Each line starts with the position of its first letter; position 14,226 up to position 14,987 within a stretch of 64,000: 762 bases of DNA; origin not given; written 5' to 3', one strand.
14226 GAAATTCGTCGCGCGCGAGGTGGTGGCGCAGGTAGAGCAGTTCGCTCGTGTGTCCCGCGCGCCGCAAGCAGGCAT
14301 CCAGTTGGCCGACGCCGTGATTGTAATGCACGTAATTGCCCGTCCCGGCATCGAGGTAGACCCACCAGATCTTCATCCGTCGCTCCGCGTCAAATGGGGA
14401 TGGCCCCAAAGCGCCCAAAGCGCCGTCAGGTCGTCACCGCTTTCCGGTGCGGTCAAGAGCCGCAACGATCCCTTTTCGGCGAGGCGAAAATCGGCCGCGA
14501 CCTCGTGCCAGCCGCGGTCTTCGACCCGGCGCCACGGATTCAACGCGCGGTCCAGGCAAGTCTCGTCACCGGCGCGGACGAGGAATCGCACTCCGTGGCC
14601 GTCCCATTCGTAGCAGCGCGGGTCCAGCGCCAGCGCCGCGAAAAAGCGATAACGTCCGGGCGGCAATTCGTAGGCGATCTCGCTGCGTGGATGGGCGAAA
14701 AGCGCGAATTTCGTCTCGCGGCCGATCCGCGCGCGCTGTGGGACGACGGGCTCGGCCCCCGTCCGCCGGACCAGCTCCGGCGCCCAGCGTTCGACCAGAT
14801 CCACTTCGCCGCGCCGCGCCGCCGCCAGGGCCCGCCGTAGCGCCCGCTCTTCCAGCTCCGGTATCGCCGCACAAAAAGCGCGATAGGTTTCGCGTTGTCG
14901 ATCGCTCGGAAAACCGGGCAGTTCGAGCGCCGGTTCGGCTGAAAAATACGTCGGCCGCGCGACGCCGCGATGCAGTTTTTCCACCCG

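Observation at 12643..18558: Operon of a GH-like propeller, an M32 carboxypeptidase and two paralogous B12-radical-SAM enzymes sharing an uncharacterised ~150-aa C-terminal domain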

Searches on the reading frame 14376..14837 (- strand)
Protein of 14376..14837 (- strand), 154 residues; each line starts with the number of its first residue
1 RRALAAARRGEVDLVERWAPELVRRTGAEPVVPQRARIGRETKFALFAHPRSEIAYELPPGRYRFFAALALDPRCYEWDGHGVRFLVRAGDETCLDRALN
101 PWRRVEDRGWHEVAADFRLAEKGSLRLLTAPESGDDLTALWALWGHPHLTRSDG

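Call 10: search_protein_families(library=pfam, proteins=[window:14376-14837:-], max_evalue=10)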
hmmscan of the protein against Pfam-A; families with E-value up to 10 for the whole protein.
seq(154 aa): 1 family
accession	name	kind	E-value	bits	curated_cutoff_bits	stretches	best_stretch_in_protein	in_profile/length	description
PF08305.17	NPCBM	-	0.013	16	23.9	1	46-149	42-136/137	NPCBM/NEW2 domain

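Call 24: find_homologous_proteins(query=A2, max_evalue=0.001)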
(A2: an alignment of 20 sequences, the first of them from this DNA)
Query A2 (20 sequences) (139 aa, profile of the alignment): 4 proteins with E <= 0.001 among 2796 candidates.
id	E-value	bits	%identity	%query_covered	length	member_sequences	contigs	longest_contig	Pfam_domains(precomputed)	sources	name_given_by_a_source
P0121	1.2e-36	143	33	54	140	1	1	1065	-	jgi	-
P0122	1.3e-36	143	54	90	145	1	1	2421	-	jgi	jgi:hypothetical protein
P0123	2.3e-23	100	30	79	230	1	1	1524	-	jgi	jgi:hypothetical protein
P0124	4.9e-12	64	32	35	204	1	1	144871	-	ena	-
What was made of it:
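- Tried and rejected: The word-indexed search with the tail alignment returned only 4 fragments (call 24).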

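Call 26: search_solved_structures(query=A2, max_evalue=10, show_alignments=2)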
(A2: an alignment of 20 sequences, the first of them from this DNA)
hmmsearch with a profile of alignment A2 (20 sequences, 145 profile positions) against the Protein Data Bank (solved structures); distinct sequences matched with E-value up to 10: 3.
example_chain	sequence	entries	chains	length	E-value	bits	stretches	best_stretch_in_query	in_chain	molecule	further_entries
7r81_f1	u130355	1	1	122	0.96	12.3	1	41-101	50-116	60s ribosomal protein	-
7m0q_A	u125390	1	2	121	1.4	11.7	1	64-109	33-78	Network hallucinated protein 0738_mod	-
2v1l_A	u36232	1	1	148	1.6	11.6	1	78-123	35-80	HYPOTHETICAL PROTEIN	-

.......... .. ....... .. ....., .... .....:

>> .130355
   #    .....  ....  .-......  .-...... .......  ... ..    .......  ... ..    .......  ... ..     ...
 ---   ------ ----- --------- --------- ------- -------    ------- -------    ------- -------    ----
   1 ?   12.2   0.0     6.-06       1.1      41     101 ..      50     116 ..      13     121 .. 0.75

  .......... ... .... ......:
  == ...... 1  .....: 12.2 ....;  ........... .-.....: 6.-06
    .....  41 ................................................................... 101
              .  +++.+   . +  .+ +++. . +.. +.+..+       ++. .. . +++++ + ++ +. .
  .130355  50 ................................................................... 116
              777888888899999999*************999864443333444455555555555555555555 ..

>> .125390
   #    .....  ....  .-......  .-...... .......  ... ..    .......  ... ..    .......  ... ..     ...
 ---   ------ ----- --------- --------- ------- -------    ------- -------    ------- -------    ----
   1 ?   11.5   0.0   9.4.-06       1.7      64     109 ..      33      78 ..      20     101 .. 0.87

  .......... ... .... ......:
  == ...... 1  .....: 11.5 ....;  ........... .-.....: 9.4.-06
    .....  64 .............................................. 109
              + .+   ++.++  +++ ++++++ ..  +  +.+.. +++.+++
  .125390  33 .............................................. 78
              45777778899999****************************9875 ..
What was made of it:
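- Tried and rejected: The tail profile found nothing significant among PDB sequences (call 26).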

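Call 34: find_related_loci(query=A3, collection=genome_contigs, flank=10000)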
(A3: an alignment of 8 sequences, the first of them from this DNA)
Query A3 (139 aa) in genome_contigs; peptide patterns used: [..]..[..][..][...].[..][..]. (x = any residue, [..] = any of these).
6 stretches matched a pattern; 5 encode a relative of the query (tblastn E <= 1e-3); 5 distinct loci.
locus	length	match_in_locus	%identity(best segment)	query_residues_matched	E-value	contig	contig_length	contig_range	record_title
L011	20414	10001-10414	55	2-139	5e-46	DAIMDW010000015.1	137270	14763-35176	MAG TPA_asm: bacterium isolate CTOTU18725 NODE_76_length_137270_cov_9.682148, whole genome shotgun sequence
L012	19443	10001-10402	54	3-136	7e-45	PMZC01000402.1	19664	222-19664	MAG: Deltaproteobacteria bacterium isolate fen_1099 73.20110800_E3D.111_contig_9643, whole genome shotgun sequence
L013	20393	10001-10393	56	8-138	1e-43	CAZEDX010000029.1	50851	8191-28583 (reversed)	MAG TPA_asm: uncultured bacterium isolate SRP278314_co2_238 genome assembly, contig: NODE_1013_length_50851_cov_6.485688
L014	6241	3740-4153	51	2-139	7e-43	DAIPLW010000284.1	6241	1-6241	MAG TPA_asm: bacterium isolate CTOTU29523 NODE_6753_length_6241_cov_5.426770, whole genome shotgun sequence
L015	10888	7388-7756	34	20-136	2e-20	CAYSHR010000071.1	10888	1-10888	MAG TPA_asm: uncultured bacterium isolate binchicken_co97_82 genome assembly, contig: NODE_23626_length_10888_cov_3.9175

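Call 37: search_protein_representatives(alignment_id=A2)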
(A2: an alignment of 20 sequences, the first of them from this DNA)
Query: 20 sequences, 145 profile positions. Proteins with E-value up to 0.001 (for the whole library): 3753; up to 1e-10: 1678; up to 1e-30: 149. The best 150 are listed.
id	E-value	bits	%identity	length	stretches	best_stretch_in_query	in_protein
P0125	1.9e-64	231.9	-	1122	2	2-143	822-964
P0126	2.5e-64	231.5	-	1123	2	7-142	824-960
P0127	4.4e-64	230.7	-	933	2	12-143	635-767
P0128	4.9e-64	230.6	-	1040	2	12-143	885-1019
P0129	8.1e-64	229.9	-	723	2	11-143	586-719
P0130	4.3e-63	227.5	-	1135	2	2-144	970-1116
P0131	5.1e-63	227.3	-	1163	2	26-143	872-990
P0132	1.1e-62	226.2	-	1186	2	15-143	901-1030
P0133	2.4e-62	225.1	-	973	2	2-141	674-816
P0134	2.6e-62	225.0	-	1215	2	5-143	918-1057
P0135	8.1e-62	223.4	-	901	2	2-143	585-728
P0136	1.3e-61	222.8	-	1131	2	2-143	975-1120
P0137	2.0e-60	218.9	-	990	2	2-141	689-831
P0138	2.2e-60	218.7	-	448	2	13-143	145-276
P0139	4.7e-60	217.7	-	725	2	12-142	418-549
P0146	1.0e-58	213.4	-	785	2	5-143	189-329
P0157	4.9e-56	204.6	-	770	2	15-142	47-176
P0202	2.9e-41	156.7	-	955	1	2-142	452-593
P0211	5.5e-37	142.9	-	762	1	2-143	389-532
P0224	2.6e-34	134.2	-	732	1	2-141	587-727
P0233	1.7e-33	131.5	-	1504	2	3-143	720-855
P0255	1.9e-31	124.9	-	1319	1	2-142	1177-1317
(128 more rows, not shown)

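Call 38: search_protein_families(library=pfam, proteins=[P0125, P0129, P0138, P0146, P0157, P0202, P0211, P0224, P0233, P0255], max_evalue=0.001)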
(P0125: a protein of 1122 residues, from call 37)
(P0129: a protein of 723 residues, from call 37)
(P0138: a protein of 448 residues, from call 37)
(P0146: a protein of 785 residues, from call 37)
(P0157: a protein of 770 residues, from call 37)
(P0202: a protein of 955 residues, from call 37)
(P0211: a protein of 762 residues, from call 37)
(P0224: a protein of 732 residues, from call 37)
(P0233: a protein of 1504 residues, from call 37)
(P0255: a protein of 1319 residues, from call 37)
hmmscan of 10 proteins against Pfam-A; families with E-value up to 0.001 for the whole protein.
P0125 (1122 aa): 9 families
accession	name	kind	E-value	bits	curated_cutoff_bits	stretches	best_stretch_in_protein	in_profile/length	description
PF13414.12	TPR_11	-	5.3e-10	39.3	26.8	1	711-752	1-42/42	TPR repeat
PF07719.23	TPR_2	-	9.3e-10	38.3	27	0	739-770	2-33/34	Tetratricopeptide repeat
PF00515.34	TPR_1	-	3.2e-08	33.5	27.8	0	711-737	8-34/34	Tetratricopeptide repeat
PF13432.12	TPR_16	-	5.8e-08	33.5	32.7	1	711-765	4-58/65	Tetratricopeptide repeat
PF14559.12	TPR_19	-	9.4e-07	29.5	25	1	715-770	2-57/68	Tetratricopeptide repeat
PF13176.12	TPR_7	-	2.1e-06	27.8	27.9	0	711-738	6-35/36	Tetratricopeptide repeat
PF13428.12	TPR_14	-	1.3e-05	25.8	23.5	0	711-746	8-43/44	Tetratricopeptide repeat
PF13181.12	TPR_8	-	2.2e-05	24.7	25.7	0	740-770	3-33/34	Tetratricopeptide repeat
PF07721.20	TPR_4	-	0.00055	20.7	27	0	738-762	1-25/26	Tetratricopeptide repeat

P0129 (723 aa): 5 families
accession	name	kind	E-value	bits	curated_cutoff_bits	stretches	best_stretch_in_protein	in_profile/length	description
PF07719.23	TPR_2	-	2.4e-08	33.9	27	0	248-277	3-32/34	Tetratricopeptide repeat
PF13424.12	TPR_12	-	8.7e-08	32.7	30.1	0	300-365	5-74/77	Tetratricopeptide repeat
PF13176.12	TPR_7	-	0.00044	20.6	27.9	0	250-278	3-31/36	Tetratricopeptide repeat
PF13414.12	TPR_11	-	0.00058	19.9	26.8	0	253-280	1-28/42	TPR repeat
PF13181.12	TPR_8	-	0.00061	20.2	25.7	0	249-277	4-32/34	Tetratricopeptide repeat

P0138 (448 aa): 0 families

P0146 (785 aa): 4 families
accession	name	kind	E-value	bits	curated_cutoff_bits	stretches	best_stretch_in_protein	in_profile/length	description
PF00884.28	Sulfatase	-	1.5e-43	149.7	25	1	342-657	1-301/301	Sulfatase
PF01663.27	Phosphodiest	-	7.4e-12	46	23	2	345-411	2-66/342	Type I phosphodiesterase / nucleotide pyrophosphatase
PF16347.10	SGSH_C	-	2e-09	38.2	29.3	1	591-741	1-135/154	N-sulphoglucosamine sulphohydrolase, C-terminal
PF02995.22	DUF229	-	0.00012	21.3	25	0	551-626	306-377/496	Protein of unknown function (DUF229)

P0157 (770 aa): 3 families
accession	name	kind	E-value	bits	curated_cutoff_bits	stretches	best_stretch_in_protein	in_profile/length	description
PF00884.28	Sulfatase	-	1.4e-39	136.7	25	1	345-643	1-300/301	Sulfatase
PF16347.10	SGSH_C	-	5.8e-10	40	29.3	1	597-726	6-135/154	N-sulphoglucosamine sulphohydrolase, C-terminal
PF01663.27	Phosphodiest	-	1.6e-09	38.2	23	0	347-409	1-60/342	Type I phosphodiesterase / nucleotide pyrophosphatase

P0202 (955 aa): 8 families
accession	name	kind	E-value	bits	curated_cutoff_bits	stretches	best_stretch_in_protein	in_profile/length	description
PF04055.27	Radical_SAM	-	2.3e-21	77.1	29.5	1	194-359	4-165/166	Radical SAM superfamily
PF02310.24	B12-binding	-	2e-16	60.4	32.1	1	10-124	5-120/121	B12 binding domain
PF08241.18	Methyltransf_11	-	4.5e-12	46.9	21.2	1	732-820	18-95/95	Methyltransferase domain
PF13489.12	Methyltransf_23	-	1.5e-10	41.5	27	1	750-835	41-124/164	Methyltransferase domain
PF13847.12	Methyltransf_31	-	4.8e-09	36.5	27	1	772-830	62-119/145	Methyltransferase domain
PF13649.12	Methyltransf_25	-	8.9e-07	30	27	1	761-816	44-97/97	Methyltransferase domain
PF08242.18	Methyltransf_12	-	1.5e-06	29.2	30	1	760-818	45-98/98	Methyltransferase domain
PF03141.22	Methyltransf_29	-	0.00017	20.7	23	1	775-826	172-223/506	Putative S-adenosyl-L-methionine-dependent methyltransferase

P0211 (762 aa): 3 families
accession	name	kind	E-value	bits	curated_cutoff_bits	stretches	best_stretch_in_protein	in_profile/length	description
PF01663.27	Phosphodiest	-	2.2e-39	136.5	23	1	91-382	1-249/342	Type I phosphodiesterase / nucleotide pyrophosphatase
PF00884.28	Sulfatase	-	4.2e-09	36.6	25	1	134-362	47-252/301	Sulfatase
PF16347.10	SGSH_C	-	0.00065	20.3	29.3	0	667-717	20-71/154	N-sulphoglucosamine sulphohydrolase, C-terminal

P0224 (732 aa): 1 family
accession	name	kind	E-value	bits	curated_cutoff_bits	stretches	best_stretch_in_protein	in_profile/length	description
PF13231.12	PMT_2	-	1.3e-11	45.4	26.1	1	84-234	2-152/160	Dolichyl-phosphate-mannose-protein mannosyltransferase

P0233 (1504 aa): 4 families
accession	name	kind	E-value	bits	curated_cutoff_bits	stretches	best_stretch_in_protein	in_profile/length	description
PF02623.20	FliW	-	1.1e-26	93.5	25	1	1068-1184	2-120/122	FliW protein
PF04055.27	Radical_SAM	-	1.1e-22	81.5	29.5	2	36-184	2-155/166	Radical SAM superfamily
PF13353.11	Fer4_12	-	0.00016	22.4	22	0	38-140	12-110/137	4Fe-4S single cluster domain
PF20471.4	DUF6716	-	0.00022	20.8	27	1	472-566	190-283/342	Putative glycosyltransferase (DUF6716)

P0255 (1319 aa): 17 families
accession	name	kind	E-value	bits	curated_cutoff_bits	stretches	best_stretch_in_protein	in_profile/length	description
PF07719.23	TPR_2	-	2.7e-28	96.2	27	1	859-891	1-33/34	Tetratricopeptide repeat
PF13432.12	TPR_16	-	3.8e-27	94.8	32.7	3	842-893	14-65/65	Tetratricopeptide repeat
PF14559.12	TPR_19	-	2.1e-22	79.7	25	2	870-915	2-47/68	Tetratricopeptide repeat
PF00515.34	TPR_1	-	1.5e-21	75.7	27.8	0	1038-1063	8-33/34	Tetratricopeptide repeat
PF13181.12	TPR_8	-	3e-21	74.1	25.7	0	865-890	7-32/34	Tetratricopeptide repeat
PF13428.12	TPR_14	-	5.9e-19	67.1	23.5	1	862-900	4-42/44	Tetratricopeptide repeat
PF13424.12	TPR_12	-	2.2e-17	63.4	30.1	1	639-698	8-75/77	Tetratricopeptide repeat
PF13414.12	TPR_11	-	3.4e-16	59.1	26.8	0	866-905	1-40/42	TPR repeat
PF13176.12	TPR_7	-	2.3e-11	43.3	27.9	0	641-665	6-30/36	Tetratricopeptide repeat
PF13431.12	TPR_17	-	1e-10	41.4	24.4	0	853-880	7-34/34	Tetratricopeptide repeat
PF07721.20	TPR_4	-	6.3e-09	36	27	0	863-884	5-26/26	Tetratricopeptide repeat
PF23914.1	TPR_CcmH_CycH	-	1.8e-08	34.8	42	0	856-924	47-115/158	Cytochrome c-type biogenesis protein H TPR domain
PF04932.20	Wzy_C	-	1.9e-06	28.2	31.7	1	314-476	23-148/149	O-Antigen ligase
PF13174.12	TPR_6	-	1.2e-05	26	26.3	0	865-888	6-29/33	Tetratricopeptide repeat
PF16068.10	DUF4810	-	2.1e-05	25.4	34.7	0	786-859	8-79/85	Domain of unknown function (DUF4810)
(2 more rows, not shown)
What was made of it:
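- Ten sampled members include PMT_2, Wzy_C+TPR, sulfatase/phosphodiesterase, a B12-rSAM+methyltransferase fusion, and an rSAM+DUF6716 glycosyltransferase fusion (calls 37, 38). The tail family occurs in membrane enzymes (PMT_2, Wzy_C) (call 38).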

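Call 39: predict_structure(alignment_id=A2)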
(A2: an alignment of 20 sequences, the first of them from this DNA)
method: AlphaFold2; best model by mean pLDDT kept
length: 139 residues; sequences in the alignment: 20
mean_pLDDT: 93.9   pTM: 0.88
mean pLDDT of the five models: 93.9, 93.4, 92.9, 90.3, 88.9
residues with pLDDT >= 90: 114; 70-90: 23; 50-70: 2; < 50: 0
segments of 3 or more residues with pLDDT < 50: none
pLDDT, mean of each block of 10 residues (from residue 1): 85 92 96 95 97 96 90 98 96 98 97 93 91 90
secondary structure, 60 per line:
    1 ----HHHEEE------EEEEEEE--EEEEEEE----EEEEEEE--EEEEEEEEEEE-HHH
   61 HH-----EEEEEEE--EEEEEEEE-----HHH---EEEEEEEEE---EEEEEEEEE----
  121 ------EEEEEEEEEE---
elements in order: E8-10 E17-23 E26-32 E37-43 E46-56 H58-62 E68-74 E77-84 E96-104 E108-116 E127-136
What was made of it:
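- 14376..14792 (-): C-terminal domain of rSAM-A (residues ~436-574): CBM51/NPCBM-like beta-sandwich. AlphaFold pLDDT 93.9, all-beta (call 39).
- Checked: The AlphaFold model is all-beta with 10 strands and pLDDT 93.9 (call 39).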

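Call 62: search_protein_families(library=pfam, alignment_id=A2, max_evalue=1)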
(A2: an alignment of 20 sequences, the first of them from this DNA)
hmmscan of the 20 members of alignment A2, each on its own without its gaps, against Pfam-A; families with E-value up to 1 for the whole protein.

A. member 1, seq(139 aa): 1 family
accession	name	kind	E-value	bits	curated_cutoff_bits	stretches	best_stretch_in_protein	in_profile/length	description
PF08305.17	NPCBM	-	0.0095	16.4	23.9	1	31-134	42-136/137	NPCBM/NEW2 domain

B. families by the number of members that match (of 20 scanned): 6 families
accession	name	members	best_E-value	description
PF08305.17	NPCBM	6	0.00012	NPCBM/NEW2 domain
PF20773.4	InhA-like_MAM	2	0.1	Immune inhibitor A-like, MAM domain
PF03082.19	MAGSP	1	0.03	Male accessory gland secretory protein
PF25534.1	DUF7918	1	0.16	Domain of unknown function (DUF7918)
PF01751.28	Toprim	1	0.24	Toprim domain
PF09571.16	RE_XcyI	1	0.28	XcyI restriction endonuclease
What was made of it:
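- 14376..14792 (-): Pfam NPCBM E 0.0095-0.013 (calls 10, 62).
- On CBM51 / NPCBM: Six of 20 tails hit at E<=1, best 1.2e-4 (call 62).
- Closest known: CBM51 / Pfam NPCBM. Same: Weak sequence signal in the same register in both paralogs (calls 10, 62).
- NPCBM is the only recurring Pfam hit, seen in 6 of 20 tails with best E 1.2e-4 (call 62).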

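Call 65: find_related_loci(query=A3, collection=metagenome_contigs, flank=8000)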
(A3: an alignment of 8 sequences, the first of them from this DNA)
Query A3 (139 aa) in metagenome_contigs; peptide patterns used: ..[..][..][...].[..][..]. (x = any residue, [..] = any of these).
50 stretches matched a pattern; 2 encode a relative of the query (tblastn E <= 1e-3); 2 distinct loci.
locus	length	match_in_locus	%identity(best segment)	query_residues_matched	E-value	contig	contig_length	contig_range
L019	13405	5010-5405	56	3-135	2e-47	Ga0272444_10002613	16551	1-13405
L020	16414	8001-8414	55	2-139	2e-46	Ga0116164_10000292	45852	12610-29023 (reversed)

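Call 75: search_protein_families(library=pfam, proteins=[L015:64-1881:-, L015:1878-2288:-, L015:2288-2686:-, L015:3102-3677:+, L015:9362-10363:+], max_evalue=0.001)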
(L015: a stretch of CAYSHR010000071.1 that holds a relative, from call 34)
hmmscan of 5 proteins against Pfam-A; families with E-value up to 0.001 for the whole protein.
L015:64-1881:- (605 aa): 2 families
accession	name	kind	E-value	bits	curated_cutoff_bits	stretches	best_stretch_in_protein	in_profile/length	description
PF13941.12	MutL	-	4.1e-126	421.8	27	1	11-483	1-450/450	MutL protein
PF01968.24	Hydantoinase_A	-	1.1e-05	25.3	22.9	0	272-312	68-108/291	Hydantoinase/oxoprolinase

L015:1878-2288:- (136 aa): 0 families

L015:2288-2686:- (132 aa): 0 families

L015:3102-3677:+ (191 aa): 1 family
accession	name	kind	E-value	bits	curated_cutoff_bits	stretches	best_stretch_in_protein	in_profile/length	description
PF23621.1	BP74_N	-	6.1e-17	61.9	27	1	71-173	5-109/114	BP74 N-terminal domain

L015:9362-10363:+ (333 aa): 8 families
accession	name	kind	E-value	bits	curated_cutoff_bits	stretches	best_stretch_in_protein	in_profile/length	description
PF01370.27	Epimerase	-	2.1e-31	109.6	20.9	1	9-228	2-237/240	NAD dependent epimerase/dehydratase family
PF01073.25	3Beta_HSD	-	2e-21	76.7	22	1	9-191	1-200/280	3-beta hydroxysteroid dehydrogenase/isomerase family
PF13460.12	NAD_binding_10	-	3.5e-18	66.6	27.2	1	12-170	1-144/184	NAD(P)H-binding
PF16363.11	GDP_Man_Dehyd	-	8.7e-16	58.7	27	1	10-249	2-267/332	GDP-mannose 4,6 dehydratase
PF05368.20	NmrA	-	6.8e-15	55.9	27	1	7-123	4-114/298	NmrA-like family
PF07993.18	NAD_binding_4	-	2.6e-11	43.6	20.1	1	57-179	78-210/258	Male sterility protein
PF02719.21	Polysacc_synt_2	-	3.2e-09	36.8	20.2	1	9-116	2-128/293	Polysaccharide biosynthesis protein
PF04321.23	RmlD_sub_bind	-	7.5e-08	32.2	27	1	7-117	2-102/287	RmlD substrate binding domain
